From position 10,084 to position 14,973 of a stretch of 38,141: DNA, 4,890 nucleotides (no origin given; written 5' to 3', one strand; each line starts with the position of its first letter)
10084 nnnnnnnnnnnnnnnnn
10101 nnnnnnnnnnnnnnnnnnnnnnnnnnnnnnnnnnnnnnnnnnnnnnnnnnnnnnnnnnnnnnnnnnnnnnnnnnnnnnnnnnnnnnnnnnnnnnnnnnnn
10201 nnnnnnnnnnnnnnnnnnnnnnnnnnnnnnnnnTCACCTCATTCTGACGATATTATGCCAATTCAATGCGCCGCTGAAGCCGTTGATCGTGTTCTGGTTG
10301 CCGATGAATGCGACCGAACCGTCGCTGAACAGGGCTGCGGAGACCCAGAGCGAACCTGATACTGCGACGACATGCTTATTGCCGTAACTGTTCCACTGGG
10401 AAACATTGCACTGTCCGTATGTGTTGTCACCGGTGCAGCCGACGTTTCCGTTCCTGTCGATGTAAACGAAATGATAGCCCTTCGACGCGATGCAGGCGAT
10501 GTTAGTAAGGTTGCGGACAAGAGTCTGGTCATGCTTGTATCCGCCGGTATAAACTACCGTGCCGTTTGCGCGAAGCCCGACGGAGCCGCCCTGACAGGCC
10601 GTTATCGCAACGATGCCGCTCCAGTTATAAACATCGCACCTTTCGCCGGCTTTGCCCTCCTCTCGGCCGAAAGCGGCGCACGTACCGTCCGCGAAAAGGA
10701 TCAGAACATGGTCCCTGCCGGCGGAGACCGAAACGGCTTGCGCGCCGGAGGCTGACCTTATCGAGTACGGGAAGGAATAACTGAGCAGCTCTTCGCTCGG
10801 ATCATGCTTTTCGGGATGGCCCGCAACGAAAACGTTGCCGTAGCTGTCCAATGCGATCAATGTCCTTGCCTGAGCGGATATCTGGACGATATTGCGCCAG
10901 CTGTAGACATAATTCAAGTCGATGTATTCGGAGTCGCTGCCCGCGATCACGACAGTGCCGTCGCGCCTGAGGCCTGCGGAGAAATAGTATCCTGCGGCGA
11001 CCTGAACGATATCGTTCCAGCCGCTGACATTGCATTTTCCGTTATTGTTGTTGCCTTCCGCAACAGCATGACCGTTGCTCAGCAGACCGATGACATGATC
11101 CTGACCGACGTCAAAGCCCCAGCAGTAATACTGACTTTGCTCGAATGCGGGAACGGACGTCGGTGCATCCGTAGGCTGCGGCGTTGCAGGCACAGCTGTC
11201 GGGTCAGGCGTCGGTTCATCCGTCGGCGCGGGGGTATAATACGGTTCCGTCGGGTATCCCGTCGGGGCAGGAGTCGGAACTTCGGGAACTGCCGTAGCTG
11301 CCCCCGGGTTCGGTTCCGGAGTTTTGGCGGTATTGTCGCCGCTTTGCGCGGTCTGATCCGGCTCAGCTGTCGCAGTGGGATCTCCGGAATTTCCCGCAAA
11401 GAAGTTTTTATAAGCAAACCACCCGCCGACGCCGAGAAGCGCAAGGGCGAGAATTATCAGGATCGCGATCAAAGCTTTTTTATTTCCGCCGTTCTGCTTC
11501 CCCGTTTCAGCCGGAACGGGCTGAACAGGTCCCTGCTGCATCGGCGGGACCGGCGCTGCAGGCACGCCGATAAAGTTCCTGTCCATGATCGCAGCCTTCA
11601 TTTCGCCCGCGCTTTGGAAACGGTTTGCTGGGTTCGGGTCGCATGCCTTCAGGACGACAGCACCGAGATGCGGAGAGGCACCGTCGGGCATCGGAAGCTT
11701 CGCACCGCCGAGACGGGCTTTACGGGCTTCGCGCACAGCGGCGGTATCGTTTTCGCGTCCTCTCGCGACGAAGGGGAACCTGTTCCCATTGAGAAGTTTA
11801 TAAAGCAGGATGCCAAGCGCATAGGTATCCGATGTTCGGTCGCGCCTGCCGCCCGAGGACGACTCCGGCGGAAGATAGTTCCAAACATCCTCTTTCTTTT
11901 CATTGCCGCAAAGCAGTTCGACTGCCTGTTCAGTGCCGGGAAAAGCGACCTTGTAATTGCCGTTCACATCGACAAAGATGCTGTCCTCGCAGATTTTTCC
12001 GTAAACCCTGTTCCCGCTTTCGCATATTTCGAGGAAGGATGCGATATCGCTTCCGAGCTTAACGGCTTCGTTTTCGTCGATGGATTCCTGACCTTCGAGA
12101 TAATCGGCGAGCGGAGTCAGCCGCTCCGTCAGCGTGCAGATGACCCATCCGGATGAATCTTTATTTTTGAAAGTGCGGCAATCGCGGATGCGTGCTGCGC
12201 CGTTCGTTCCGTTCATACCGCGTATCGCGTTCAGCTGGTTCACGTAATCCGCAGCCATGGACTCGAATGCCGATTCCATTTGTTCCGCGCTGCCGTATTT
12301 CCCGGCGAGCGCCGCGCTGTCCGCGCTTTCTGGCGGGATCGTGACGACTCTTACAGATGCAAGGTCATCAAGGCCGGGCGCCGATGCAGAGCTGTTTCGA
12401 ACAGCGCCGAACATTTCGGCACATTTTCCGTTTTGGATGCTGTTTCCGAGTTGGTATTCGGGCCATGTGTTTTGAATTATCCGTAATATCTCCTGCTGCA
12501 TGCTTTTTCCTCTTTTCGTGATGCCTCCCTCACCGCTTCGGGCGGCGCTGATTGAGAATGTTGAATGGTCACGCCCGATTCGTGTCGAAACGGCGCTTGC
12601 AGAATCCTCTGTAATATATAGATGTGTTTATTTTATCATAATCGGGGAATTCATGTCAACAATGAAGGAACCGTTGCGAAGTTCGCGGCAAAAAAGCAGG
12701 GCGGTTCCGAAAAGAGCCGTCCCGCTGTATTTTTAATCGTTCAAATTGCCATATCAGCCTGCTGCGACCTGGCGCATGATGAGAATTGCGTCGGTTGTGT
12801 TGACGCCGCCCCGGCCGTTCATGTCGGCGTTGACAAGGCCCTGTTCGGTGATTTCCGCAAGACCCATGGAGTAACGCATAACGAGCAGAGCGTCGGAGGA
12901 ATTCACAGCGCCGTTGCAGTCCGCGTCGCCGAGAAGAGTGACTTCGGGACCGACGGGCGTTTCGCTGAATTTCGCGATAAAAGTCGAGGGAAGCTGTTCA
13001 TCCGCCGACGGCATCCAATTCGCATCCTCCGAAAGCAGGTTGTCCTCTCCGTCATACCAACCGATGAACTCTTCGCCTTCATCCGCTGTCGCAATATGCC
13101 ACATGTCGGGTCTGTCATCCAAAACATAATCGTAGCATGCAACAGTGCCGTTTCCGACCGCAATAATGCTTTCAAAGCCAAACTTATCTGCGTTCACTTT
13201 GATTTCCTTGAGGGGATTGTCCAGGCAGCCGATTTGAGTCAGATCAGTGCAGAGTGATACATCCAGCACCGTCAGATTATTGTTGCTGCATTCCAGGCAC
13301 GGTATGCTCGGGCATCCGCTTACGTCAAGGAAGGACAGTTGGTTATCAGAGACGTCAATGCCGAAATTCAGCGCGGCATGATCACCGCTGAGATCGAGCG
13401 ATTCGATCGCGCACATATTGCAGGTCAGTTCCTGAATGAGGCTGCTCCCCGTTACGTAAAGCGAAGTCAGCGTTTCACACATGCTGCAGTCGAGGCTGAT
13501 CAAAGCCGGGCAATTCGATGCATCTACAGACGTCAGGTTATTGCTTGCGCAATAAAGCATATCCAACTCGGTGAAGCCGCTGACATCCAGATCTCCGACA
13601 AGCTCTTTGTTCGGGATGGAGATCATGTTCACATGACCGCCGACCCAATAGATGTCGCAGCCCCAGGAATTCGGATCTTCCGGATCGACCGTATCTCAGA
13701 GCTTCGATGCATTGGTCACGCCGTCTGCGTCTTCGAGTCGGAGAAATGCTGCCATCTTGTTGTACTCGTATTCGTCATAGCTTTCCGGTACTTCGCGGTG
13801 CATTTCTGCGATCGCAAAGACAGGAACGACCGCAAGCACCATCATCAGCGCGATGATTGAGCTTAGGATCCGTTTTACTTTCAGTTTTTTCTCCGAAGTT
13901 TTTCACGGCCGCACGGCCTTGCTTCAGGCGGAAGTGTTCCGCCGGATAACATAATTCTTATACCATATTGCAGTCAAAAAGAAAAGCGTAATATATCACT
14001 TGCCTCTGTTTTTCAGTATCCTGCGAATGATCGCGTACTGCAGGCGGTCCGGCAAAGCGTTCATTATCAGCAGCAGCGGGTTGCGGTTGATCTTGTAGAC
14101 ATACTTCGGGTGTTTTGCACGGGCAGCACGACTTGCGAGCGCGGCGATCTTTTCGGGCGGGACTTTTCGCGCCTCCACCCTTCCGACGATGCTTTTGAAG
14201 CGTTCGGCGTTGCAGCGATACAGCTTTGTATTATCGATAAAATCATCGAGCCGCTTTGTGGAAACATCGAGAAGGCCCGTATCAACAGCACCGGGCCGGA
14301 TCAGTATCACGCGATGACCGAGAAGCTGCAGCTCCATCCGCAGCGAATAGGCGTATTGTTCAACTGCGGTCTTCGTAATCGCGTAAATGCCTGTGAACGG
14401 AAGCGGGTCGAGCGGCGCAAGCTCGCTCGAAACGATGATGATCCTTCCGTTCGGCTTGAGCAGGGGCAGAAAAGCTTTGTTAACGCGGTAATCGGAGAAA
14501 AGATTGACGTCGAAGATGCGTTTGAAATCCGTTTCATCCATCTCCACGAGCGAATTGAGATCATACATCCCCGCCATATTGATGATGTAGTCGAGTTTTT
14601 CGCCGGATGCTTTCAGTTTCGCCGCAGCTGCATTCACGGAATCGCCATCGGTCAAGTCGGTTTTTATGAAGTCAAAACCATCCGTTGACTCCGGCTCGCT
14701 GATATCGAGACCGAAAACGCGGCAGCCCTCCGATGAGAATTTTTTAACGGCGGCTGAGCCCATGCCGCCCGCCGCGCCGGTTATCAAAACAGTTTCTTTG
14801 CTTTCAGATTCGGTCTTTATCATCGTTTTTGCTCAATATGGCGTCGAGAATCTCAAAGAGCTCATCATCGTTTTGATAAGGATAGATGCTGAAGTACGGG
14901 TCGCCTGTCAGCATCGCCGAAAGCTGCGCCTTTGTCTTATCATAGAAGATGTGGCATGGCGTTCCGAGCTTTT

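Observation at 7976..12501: Translationally coupled pair of membrane kinase paralogs: a dead pseudokinase plus an atypical non-RD kinase, each with a seven-repeat RCC1-like propeller ectodomain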

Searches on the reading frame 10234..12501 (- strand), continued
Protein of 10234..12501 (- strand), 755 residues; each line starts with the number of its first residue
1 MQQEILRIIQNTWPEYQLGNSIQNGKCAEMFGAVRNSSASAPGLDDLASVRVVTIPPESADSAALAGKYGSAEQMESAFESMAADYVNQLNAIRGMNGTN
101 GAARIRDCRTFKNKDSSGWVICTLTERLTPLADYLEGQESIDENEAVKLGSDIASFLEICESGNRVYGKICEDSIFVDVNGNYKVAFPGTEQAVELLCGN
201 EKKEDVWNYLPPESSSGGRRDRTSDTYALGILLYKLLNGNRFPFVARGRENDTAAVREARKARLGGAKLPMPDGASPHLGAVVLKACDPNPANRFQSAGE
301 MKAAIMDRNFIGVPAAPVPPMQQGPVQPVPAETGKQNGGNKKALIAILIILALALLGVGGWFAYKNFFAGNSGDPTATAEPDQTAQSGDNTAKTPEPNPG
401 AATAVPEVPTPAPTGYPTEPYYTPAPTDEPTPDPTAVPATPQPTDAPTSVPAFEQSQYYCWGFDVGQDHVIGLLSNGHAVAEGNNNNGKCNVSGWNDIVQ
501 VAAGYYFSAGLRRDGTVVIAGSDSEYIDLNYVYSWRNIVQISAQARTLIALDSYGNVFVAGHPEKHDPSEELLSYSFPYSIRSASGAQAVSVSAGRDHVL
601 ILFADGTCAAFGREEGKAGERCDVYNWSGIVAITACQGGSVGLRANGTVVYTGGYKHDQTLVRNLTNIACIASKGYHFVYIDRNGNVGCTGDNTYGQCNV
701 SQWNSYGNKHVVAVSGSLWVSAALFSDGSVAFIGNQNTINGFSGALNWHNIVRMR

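Call 76: find_encoding_contigs(protein=P0001, flank=3000, max_places=3)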
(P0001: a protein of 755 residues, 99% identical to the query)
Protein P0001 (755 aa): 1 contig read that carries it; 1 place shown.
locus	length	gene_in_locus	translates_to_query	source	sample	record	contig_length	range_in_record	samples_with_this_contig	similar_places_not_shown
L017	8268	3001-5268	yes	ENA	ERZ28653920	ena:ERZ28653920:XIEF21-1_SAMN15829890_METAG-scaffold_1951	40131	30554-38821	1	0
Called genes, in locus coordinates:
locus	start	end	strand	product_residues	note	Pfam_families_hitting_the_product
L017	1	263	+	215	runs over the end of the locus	PF02586:SRAP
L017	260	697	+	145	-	PF05014:Nuc_deoxyrib_tr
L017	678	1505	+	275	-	PF00106:adh_short, PF01370:Epimerase, PF08659:KR (weak), PF13561:adh_short_C2, PF23441:SDR (weak)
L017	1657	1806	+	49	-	-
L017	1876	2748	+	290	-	PF12799:LRR_4 (weak), PF00404:Dockerin_1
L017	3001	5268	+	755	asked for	PF00069:Pkinase, PF07714:PK_Tyr_Ser-Thr, PF25390:WD40_RLD, PF13540:RCC1_2 (weak)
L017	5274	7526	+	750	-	PF00069:Pkinase, PF07714:PK_Tyr_Ser-Thr, PF13540:RCC1_2 (faint), PF25390:WD40_RLD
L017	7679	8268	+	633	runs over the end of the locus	?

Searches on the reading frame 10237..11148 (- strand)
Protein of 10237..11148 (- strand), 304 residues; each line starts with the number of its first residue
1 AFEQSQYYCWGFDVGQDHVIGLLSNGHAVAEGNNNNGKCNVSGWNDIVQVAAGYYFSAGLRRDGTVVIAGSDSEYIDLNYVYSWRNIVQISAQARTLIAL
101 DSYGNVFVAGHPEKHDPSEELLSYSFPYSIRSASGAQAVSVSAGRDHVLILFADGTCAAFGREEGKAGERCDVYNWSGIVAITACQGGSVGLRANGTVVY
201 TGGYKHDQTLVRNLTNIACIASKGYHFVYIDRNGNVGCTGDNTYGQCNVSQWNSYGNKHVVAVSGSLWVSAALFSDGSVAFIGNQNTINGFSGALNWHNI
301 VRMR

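Call 48: find_homologous_proteins(query=A4, max_evalue=1e-20)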
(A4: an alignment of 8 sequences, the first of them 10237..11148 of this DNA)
Query A4 (8 sequences) (304 aa, profile of the alignment): 171 proteins with E <= 1e-20 among 8000 candidates; the best 120 are listed.
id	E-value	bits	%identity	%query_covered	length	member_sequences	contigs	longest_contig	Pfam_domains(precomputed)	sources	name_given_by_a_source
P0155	1.5e-132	459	52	100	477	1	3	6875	PF13540.13,PF25390.2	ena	-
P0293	1.7e-105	371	37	81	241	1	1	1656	PF13540.13,PF25390.2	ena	-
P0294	7.6e-98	345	40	98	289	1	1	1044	PF13540.13,PF25390.2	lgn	-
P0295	2.6e-75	271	37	79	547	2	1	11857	PF00415.25,PF18998.7,PF13540.13,PF25390.2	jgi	-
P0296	1.8e-73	265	34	78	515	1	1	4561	PF13540.13,PF25390.2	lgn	-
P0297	2.4e-72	262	34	89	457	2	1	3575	PF18998.7,PF13540.13,PF25390.2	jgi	-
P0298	7.6e-72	260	35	89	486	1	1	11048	PF00415.25,PF18998.7,PF13540.13,PF12702.14,PF25390.2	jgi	jgi:hypothetical protein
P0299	1.4e-70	256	35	88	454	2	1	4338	PF00415.25,PF18998.7,PF13540.13,PF12702.14,PF25390.2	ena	-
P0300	2.1e-69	252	36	79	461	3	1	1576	PF18998.7,PF13540.13,PF25390.2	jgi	jgi:alpha-tubulin suppressor-like RCC1 family protein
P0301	2.3e-68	249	35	87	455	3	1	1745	PF00415.25,PF13540.13,PF25390.2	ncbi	-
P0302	5.6e-68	247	34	88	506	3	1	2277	PF00415.25,PF18998.7,PF13540.13,PF25390.2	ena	-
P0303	8.8e-68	247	32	87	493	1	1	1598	PF13540.13,PF25390.2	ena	-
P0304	3.1e-67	245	35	88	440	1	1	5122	PF00415.25,PF18998.7,PF13540.13,PF25390.2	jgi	-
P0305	7.3e-67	244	39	78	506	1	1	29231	PF00415.25,PF13540.13,PF25390.2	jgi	jgi:hypothetical protein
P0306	1.5e-66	243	34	88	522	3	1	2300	PF00415.25,PF18998.7,PF13540.13,PF17965.8,PF25390.2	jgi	jgi:hypothetical protein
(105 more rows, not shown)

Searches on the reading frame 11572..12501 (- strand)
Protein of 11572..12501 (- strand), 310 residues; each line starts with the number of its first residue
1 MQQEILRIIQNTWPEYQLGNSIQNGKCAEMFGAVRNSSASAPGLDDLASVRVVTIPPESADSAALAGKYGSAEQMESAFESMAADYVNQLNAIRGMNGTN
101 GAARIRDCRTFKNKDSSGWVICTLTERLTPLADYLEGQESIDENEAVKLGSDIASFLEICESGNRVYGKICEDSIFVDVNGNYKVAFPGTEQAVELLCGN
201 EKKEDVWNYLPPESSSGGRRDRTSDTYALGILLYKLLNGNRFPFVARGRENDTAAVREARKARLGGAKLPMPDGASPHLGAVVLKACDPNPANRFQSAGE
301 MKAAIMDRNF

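Call 67: predict_structure(alignment_id=A5)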
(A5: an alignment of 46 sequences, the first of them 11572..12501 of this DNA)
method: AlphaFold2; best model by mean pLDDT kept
length: 310 residues; sequences in the alignment: 46
mean_pLDDT: 88.0   pTM: 0.87
mean pLDDT of the five models: 88.0, 87.7, 87.4, 85.9, 85.9
residues with pLDDT >= 90: 177; 70-90: 110; 50-70: 23; < 50: 0
segments of 3 or more residues with pLDDT < 50: none
pLDDT, mean of each block of 10 residues (from residue 1): 78 90 84 80 84 88 85 90 89 83 93 88 94 85 95 95 86 91 84 65 73 84 93 96 93 93 95 96 97 96 85
secondary structure, 60 per line:
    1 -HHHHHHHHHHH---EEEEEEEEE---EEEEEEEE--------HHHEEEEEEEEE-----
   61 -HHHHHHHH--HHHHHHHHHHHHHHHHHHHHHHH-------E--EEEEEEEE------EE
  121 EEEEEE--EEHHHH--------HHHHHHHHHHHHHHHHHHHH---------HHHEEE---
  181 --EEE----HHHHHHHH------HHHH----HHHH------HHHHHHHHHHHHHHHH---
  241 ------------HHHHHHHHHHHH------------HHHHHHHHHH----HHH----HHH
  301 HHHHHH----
elements in order: H2-12 E16-24 E28-35 E47-55 H62-69 H72-94 E105-112 E119-126 H131-134 H143-162 E175-177 E183-185 H190-197 H204-207 H212-215 H222-237 H253-264 H277-286 H298-306

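Call 69: fold_search(model_id=the predicted structure, library=pdb)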
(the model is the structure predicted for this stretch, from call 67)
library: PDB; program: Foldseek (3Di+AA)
matches with E <= 10: 2000; with E <= 0.001: 1999
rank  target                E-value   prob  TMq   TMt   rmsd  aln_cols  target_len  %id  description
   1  3oro                  1.1e-15  1.00  0.62  0.69   5.3       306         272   20  Mycobacterium tuberculosis PknB kinase domain L33D mutant (crystal form 4) (released 2010-12-15)
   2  2fum_C                3.5e-15  1.00  0.64  0.77   4.3       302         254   20  Catalytic domain of protein kinase PknB from Mycobacterium tuberculosis in complex with mitoxantrone (released 2006-08-01)
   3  2fum_D                3.7e-15  1.00  0.63  0.74   4.6       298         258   21  Catalytic domain of protein kinase PknB from Mycobacterium tuberculosis in complex with mitoxantrone (released 2006-08-01)
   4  3ori_A                4.3e-15  1.00  0.62  0.71   5.1       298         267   20  Mycobacterium tuberculosis PknB kinase domain L33D mutant (crystal form 1) (released 2010-12-15)
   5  6i2p_A                5.7e-15  1.00  0.60  0.67   6.8       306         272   20  Crystal structure of the Mycobacterium tuberculosis PknB kinase domain (L33E mutant) in complex with its substrate Gar (released 2019-05-22)
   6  6i2p_B                7.6e-15  1.00  0.60  0.69   6.3       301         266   21  Crystal structure of the Mycobacterium tuberculosis PknB kinase domain (L33E mutant) in complex with its substrate Gar (released 2019-05-22)
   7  6b2p                  9.5e-15  1.00  0.63  0.75   4.6       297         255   21  Dual Inhibition of the Essential Protein Kinases A and B in Mycobacterium tuberculosis (released 2018-02-14)
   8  3f69_A                1.3e-14  1.00  0.60  0.68   6.3       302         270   20  Crystal structure of the Mycobacterium tuberculosis PknB mutant kinase domain in complex with KT5720 (released 2008-12-02)
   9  2fum_A                1.3e-14  1.00  0.62  0.72   6.0       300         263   21  Catalytic domain of protein kinase PknB from Mycobacterium tuberculosis in complex with mitoxantrone (released 2006-08-01)
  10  4x3f_A                1.3e-14  1.00  0.59  0.65   5.0       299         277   19  Crystal structure of the intracellular domain of the M. tuberculosis Ser/Thr kinase PknA (released 2015-01-21)
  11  2wtv_A                1.6e-14  1.00  0.59  0.68   5.5       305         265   15  Aurora-A Inhibitor Structure (released 2010-01-26)
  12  3ork                  2.1e-14  1.00  0.60  0.68   5.3       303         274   21  Mycobacterium tuberculosis PknB kinase domain L33D mutant (crystal form 2) (released 2010-12-15)
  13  1mru_A                2.3e-14  1.00  0.64  0.73   4.6       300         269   19  Intracellular Ser/Thr protein kinase domain of Mycobacterium tuberculosis PknB. (released 2003-02-11)
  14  3h0z_A                2.4e-14  1.00  0.62  0.77   4.7       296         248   16  Aurora A in complex with a bisanilinopyrimidine (released 2009-07-07)
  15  1o6y                  2.6e-14  1.00  0.64  0.76   5.4       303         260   20  Catalytic domain of PknB kinase from Mycobacterium tuberculosis (released 2003-01-30)
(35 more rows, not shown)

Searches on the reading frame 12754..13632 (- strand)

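Call 6: search_protein_families(library=pfam, proteins=[window:12754-13632:-], max_evalue=0.001)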
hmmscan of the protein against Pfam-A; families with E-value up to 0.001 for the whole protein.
window:12754-13632:- (292 aa): 2 families
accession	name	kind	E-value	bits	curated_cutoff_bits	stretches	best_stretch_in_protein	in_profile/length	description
PF12799.13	LRR_4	-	1e-08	35.6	27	1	21-58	1-39/44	Leucine Rich repeats (2 copies)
PF00404.24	Dockerin_1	-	1.2e-08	35.5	22.9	1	235-289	2-56/57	Dockerin type I domain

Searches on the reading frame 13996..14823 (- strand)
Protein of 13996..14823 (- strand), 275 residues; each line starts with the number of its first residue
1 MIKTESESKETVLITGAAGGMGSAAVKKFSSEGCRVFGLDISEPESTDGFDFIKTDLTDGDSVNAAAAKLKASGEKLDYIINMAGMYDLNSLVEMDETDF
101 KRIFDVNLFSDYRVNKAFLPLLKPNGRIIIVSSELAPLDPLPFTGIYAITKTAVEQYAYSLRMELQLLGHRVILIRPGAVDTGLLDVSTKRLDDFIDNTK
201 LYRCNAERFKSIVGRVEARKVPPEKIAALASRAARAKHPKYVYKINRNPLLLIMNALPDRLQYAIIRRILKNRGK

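Call 6: search_protein_families(library=pfam, proteins=[window:13996-14823:-], max_evalue=0.001)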
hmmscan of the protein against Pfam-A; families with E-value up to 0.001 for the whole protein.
window:13996-14823:- (275 aa): 5 families
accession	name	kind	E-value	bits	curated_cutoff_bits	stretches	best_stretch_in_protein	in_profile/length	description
PF00106.31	adh_short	-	4.1e-33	114.9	26.6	1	11-187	2-189/195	short chain dehydrogenase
PF13561.12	adh_short_C2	-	3.4e-27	96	27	1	16-189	1-185/236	Enoyl-(Acyl carrier protein) reductase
PF01370.27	Epimerase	-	1.2e-08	35.1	20.9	1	12-165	1-160/240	NAD dependent epimerase/dehydratase family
PF08659.16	KR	-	2.2e-07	31.4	22.6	1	11-115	2-120/180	KR domain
PF23441.1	SDR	-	1.7e-06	28.1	27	1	41-217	54-229/258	SDR-like rossmann domain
